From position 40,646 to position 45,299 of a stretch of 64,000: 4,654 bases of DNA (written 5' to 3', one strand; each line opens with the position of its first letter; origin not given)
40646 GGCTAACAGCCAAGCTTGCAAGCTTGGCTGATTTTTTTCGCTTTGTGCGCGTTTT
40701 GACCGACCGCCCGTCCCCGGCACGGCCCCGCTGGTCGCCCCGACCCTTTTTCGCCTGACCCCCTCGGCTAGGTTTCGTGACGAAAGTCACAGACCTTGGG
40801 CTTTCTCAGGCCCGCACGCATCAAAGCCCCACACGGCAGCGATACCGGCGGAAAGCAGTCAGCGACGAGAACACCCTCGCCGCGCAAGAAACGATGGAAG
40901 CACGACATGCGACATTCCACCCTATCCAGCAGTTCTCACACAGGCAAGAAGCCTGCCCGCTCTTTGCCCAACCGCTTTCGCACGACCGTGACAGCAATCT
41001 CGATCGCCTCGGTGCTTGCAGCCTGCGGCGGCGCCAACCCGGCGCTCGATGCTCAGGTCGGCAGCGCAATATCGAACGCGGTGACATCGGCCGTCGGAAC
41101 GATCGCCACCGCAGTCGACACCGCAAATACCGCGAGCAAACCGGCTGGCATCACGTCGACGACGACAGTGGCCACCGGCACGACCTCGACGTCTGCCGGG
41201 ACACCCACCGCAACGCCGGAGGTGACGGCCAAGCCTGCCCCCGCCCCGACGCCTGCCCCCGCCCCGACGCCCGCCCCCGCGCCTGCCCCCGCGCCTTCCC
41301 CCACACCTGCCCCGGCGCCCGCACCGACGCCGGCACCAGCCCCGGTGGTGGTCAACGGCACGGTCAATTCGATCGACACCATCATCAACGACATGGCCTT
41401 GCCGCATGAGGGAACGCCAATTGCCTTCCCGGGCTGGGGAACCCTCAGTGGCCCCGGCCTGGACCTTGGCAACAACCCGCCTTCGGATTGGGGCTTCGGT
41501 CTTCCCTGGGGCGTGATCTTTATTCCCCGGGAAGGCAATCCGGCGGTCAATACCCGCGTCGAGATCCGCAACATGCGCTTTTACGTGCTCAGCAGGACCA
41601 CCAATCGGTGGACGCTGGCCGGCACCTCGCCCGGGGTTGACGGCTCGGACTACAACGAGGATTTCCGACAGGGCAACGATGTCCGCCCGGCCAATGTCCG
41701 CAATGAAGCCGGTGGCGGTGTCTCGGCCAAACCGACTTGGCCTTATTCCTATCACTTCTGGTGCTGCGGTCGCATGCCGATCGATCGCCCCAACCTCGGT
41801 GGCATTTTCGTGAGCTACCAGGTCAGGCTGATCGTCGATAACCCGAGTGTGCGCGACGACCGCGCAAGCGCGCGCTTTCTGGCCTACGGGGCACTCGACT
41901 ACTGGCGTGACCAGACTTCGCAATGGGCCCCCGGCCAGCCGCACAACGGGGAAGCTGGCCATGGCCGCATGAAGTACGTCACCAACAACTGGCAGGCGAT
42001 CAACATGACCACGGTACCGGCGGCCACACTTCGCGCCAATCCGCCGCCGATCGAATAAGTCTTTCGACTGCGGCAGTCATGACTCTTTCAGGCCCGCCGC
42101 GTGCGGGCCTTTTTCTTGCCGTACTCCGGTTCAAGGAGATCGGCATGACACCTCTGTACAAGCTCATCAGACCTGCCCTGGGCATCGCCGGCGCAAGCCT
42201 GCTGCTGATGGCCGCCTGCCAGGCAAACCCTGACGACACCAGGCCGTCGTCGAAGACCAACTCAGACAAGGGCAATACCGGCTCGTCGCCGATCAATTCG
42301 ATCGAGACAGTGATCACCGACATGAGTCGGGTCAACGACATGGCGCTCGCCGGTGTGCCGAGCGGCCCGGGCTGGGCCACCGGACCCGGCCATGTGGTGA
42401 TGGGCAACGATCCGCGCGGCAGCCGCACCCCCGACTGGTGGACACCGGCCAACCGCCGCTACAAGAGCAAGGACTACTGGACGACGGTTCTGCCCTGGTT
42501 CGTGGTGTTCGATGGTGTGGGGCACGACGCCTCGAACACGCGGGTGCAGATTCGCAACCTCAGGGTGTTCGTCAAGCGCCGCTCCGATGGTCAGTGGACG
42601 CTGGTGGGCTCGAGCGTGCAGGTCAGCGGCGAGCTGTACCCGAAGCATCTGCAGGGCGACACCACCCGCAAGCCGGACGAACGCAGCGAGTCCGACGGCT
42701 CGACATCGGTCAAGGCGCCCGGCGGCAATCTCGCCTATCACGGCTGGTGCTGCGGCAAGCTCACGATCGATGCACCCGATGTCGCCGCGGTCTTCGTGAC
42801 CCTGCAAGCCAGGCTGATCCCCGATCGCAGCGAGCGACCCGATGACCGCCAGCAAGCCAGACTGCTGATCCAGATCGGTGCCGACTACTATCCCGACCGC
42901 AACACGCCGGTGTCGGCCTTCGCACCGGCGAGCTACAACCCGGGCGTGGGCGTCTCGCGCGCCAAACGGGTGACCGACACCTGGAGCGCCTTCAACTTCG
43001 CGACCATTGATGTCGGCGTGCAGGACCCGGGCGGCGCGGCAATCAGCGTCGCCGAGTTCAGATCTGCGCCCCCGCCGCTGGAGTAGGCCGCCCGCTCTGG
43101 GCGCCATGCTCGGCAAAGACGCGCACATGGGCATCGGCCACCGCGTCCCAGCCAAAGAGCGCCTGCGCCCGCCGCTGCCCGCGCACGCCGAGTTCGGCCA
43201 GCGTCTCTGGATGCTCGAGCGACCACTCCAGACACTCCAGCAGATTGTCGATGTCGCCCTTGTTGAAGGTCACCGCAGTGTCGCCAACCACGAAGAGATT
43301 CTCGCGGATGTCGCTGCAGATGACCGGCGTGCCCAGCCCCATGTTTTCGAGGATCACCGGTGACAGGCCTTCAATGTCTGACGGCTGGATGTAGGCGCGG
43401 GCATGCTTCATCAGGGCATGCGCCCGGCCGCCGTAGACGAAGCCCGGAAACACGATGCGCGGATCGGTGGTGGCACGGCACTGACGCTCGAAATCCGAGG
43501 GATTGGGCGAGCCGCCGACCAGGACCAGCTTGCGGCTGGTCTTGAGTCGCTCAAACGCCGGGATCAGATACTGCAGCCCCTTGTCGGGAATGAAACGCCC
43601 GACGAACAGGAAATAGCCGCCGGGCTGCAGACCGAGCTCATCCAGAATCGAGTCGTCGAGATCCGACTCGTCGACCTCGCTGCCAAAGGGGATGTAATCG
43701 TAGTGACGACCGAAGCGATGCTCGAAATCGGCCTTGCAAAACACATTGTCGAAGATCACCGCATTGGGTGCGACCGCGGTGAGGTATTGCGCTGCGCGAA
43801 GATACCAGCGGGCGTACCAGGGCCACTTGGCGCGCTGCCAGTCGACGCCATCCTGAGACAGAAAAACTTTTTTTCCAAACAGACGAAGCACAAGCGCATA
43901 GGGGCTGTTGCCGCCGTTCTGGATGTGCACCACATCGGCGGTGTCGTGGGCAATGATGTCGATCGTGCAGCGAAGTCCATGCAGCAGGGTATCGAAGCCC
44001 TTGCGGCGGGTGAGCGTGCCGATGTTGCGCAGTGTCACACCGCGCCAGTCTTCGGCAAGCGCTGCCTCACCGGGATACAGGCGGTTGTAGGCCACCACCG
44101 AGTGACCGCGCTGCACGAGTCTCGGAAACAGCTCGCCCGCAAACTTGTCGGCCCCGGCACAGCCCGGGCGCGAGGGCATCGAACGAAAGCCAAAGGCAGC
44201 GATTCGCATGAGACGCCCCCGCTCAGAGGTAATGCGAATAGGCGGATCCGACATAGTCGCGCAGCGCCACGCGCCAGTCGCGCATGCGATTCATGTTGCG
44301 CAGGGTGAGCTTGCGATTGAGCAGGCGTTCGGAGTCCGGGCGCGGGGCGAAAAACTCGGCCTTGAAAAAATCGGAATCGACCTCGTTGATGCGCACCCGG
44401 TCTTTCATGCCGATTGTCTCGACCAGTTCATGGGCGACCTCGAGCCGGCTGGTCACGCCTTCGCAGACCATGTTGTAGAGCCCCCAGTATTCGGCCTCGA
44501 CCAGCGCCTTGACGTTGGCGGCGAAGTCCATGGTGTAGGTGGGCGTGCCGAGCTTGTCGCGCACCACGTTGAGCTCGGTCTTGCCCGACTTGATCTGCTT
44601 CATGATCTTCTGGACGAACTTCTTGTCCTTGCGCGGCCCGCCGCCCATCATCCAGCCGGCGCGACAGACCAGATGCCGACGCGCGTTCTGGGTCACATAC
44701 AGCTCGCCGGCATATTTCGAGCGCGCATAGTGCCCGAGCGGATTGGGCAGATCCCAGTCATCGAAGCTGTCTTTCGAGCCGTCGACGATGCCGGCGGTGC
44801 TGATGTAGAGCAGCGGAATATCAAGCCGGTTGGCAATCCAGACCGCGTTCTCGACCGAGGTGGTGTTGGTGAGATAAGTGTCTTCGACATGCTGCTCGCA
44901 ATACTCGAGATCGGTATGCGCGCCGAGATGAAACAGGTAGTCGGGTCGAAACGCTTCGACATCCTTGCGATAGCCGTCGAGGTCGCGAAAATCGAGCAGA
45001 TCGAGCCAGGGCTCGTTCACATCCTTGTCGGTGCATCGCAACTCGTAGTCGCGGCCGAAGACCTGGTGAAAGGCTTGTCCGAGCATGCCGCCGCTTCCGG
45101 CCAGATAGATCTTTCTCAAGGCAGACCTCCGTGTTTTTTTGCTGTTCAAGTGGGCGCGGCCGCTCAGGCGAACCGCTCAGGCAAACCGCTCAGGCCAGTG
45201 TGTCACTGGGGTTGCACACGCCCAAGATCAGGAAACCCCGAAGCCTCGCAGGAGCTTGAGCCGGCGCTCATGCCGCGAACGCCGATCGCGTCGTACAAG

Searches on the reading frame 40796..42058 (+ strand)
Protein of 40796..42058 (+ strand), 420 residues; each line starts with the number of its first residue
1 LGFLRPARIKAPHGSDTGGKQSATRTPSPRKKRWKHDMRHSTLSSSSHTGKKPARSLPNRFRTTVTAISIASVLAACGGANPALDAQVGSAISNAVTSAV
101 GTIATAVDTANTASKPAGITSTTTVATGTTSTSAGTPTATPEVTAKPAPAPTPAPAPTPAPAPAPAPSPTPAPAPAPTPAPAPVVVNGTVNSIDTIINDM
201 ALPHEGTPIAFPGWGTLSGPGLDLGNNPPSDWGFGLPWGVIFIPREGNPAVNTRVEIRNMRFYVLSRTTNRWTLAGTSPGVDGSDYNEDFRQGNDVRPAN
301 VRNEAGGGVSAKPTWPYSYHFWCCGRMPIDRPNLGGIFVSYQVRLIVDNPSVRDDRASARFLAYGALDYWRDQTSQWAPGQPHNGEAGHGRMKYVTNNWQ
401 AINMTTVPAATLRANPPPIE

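Call 55: search_protein_families(library=pfam, proteins=[window:40796-42058:+], max_evalue=0.001)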
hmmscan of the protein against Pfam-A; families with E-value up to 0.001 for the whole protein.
window:40796-42058:+ (420 aa): 1 family
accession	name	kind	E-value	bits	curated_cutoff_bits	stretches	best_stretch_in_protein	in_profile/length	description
PF05887.16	Trypan_PARP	-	0.00095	19.6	100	0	93-191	15-117/134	Procyclic acidic repetitive protein (PARP)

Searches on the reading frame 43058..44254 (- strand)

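Call 17: search_protein_families(library=ncbifam, proteins=[window:43058-44254:-], max_evalue=0.00001)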
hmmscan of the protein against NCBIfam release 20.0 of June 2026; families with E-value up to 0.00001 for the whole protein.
window:43058-44254:- (398 aa): 13 families
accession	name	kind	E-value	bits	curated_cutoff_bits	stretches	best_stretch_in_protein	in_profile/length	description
NF046071.1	B1-4RhmsylTfaseCps2T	equivalog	1.1e-25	90.3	500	1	121-377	112-381/384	beta 1-4 rhamnosyltransferase Cps2T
NF038295.1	EPS_HpsP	equivalog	5.7e-18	65.1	550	1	175-381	166-385/388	hormogonium polysaccharide biosynthesis glycosyltransferase HpsP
TIGR02149.1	glgA_Coryne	subfamily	7.2e-17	61.6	302.4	1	200-381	191-388/391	glycogen synthase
NF038298.1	EPS_HpsO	equivalog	2.7e-13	49.5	575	1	298-380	302-384/388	hormogonium polysaccharide biosynthesis glycosyltransferase HpsO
TIGR04047.1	MSMEG_0565_glyc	hypoth_equivalog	2e-11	43.6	259.85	1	151-381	127-372/373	MSMEG_0565 family glycosyltransferase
NF047684.1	TeichurnBiosyTuaC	equivalog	2.5e-11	43.1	550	1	215-316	222-321/391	teichuronic acid biosynthesis protein TuaC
TIGR04348.1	TIGR04348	equivalog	7.1e-10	38.4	300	1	219-365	144-294/310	selenoneine biosynthesis selenosugar synthase SenB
TIGR03088.1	stp2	hypoth_equivalog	2.2e-09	36.8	409.05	1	217-381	199-371/374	TIGR03088 family PEP-CTERM/XrtA system glycosyltransferase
NF041010.1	glycosy_Agl16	equivalog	1e-08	34.4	575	1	212-376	179-344/352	glycosylation protein Agl16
TIGR04063.1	stp3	hypoth_equivalog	3.3e-08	32.8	442.05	1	198-380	199-392/397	TIGR04063 family PEP-CTERM/XrtA system glycosyltransferase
NF053787.1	GlcN_PG_synth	equivalog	2.4e-07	29.9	480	1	200-379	184-355/361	N-acetylglucosaminyl phosphatidylglycerol synthase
TIGR04157.1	glyco_rSAM_CFB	subfamily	1.5e-06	27.4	400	1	215-315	230-331/406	TIGR04157 family glycosyltransferase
NF041876.1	EPS_EpsE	equivalog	5.6e-06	25.8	400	0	219-373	221-386/389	exopolysaccharide biosynthesis GT4 family glycosyltransferase EpsE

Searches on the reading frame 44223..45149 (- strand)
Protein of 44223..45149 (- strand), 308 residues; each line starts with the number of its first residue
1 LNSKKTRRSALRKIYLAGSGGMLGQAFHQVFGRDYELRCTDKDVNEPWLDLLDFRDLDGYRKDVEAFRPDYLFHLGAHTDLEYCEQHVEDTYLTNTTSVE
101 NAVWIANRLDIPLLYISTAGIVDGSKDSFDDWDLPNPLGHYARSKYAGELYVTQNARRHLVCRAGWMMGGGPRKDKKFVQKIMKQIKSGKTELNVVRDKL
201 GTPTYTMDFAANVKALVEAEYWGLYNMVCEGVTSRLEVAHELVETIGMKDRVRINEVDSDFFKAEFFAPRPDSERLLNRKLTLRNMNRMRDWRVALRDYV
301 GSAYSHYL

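Call 17: search_protein_families(library=ncbifam, proteins=[window:44223-45149:-], max_evalue=0.00001)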
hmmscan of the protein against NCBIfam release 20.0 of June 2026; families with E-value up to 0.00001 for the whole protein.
window:44223-45149:- (308 aa): 2 families
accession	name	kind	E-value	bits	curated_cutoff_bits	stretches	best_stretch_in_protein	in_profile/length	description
TIGR01214.1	rmlD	equivalog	7.7e-53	179.4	224.05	1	13-300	1-282/285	dTDP-4-dehydrorhamnose reductase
NF007440.0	PRK09987.1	equivalog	2.4e-20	73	308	1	53-297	39-287/299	dTDP-4-dehydrorhamnose reductase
